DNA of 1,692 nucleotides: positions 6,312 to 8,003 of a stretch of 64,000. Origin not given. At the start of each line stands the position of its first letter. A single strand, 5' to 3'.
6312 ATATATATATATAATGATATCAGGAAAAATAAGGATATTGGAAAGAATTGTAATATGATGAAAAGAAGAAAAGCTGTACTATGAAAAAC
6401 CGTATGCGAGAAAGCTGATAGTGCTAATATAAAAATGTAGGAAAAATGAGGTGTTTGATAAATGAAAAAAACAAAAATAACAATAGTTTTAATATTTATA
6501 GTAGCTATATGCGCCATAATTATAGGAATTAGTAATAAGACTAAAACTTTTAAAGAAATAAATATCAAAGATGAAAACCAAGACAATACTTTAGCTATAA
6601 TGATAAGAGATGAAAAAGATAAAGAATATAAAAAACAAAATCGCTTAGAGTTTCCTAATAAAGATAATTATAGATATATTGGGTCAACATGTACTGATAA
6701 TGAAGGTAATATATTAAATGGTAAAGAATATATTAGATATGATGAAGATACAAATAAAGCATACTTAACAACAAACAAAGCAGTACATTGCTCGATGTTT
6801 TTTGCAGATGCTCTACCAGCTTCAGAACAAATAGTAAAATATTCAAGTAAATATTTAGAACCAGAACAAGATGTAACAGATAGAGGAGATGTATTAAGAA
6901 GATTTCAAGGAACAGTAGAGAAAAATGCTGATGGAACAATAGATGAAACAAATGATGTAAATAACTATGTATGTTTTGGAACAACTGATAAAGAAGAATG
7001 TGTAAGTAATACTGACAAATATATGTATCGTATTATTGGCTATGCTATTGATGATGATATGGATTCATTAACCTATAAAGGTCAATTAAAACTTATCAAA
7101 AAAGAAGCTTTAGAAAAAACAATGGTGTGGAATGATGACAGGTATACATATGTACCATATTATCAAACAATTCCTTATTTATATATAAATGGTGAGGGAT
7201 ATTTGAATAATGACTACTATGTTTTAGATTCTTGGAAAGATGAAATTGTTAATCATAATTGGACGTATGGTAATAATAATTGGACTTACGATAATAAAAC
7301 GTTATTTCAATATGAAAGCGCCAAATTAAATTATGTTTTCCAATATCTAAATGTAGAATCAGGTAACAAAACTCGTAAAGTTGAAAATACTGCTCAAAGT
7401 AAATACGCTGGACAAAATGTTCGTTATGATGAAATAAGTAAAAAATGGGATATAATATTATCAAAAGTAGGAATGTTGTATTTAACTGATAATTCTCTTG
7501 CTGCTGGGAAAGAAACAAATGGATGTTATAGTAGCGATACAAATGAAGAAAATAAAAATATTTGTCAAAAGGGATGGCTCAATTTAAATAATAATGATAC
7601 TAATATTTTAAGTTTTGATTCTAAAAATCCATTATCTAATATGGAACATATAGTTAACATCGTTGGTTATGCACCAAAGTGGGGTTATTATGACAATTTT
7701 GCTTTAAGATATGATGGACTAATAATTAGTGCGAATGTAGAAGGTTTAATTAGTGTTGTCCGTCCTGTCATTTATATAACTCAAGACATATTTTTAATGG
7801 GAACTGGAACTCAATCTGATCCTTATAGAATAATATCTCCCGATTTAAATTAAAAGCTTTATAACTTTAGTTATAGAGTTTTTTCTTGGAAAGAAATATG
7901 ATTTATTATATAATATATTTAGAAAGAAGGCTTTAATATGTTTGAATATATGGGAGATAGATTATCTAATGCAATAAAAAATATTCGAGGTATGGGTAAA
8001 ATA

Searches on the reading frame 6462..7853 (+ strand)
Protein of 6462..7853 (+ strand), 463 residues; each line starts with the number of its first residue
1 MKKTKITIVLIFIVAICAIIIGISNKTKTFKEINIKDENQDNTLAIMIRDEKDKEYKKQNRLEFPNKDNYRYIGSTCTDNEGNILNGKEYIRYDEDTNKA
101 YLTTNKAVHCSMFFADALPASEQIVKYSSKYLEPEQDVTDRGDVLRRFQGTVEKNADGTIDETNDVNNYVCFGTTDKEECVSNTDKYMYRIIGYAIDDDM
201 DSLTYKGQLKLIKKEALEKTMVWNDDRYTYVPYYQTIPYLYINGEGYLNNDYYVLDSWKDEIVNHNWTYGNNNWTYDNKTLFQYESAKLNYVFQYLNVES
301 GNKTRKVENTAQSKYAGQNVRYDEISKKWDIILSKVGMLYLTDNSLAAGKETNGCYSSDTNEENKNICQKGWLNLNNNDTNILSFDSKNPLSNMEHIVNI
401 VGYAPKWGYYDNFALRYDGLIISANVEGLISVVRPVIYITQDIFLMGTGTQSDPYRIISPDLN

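Call 3: search_protein_families(library=pfam, proteins=[window:6462-7853:+], max_evalue=1)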
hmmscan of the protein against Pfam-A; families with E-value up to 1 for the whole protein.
window:6462-7853:+ (463 aa): 1 family
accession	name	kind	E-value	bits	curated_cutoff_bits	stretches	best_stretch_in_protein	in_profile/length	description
PF09716.15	ETRAMP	-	0.047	14.1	29.1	1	1-43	1-36/81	Malarial early transcribed membrane protein (ETRAMP)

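Call 4: search_protein_families(library=ncbifam, proteins=[window:6462-7853:+], max_evalue=1)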
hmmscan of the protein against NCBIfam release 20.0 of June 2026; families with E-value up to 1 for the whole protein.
window:6462-7853:+ (463 aa): 0 families
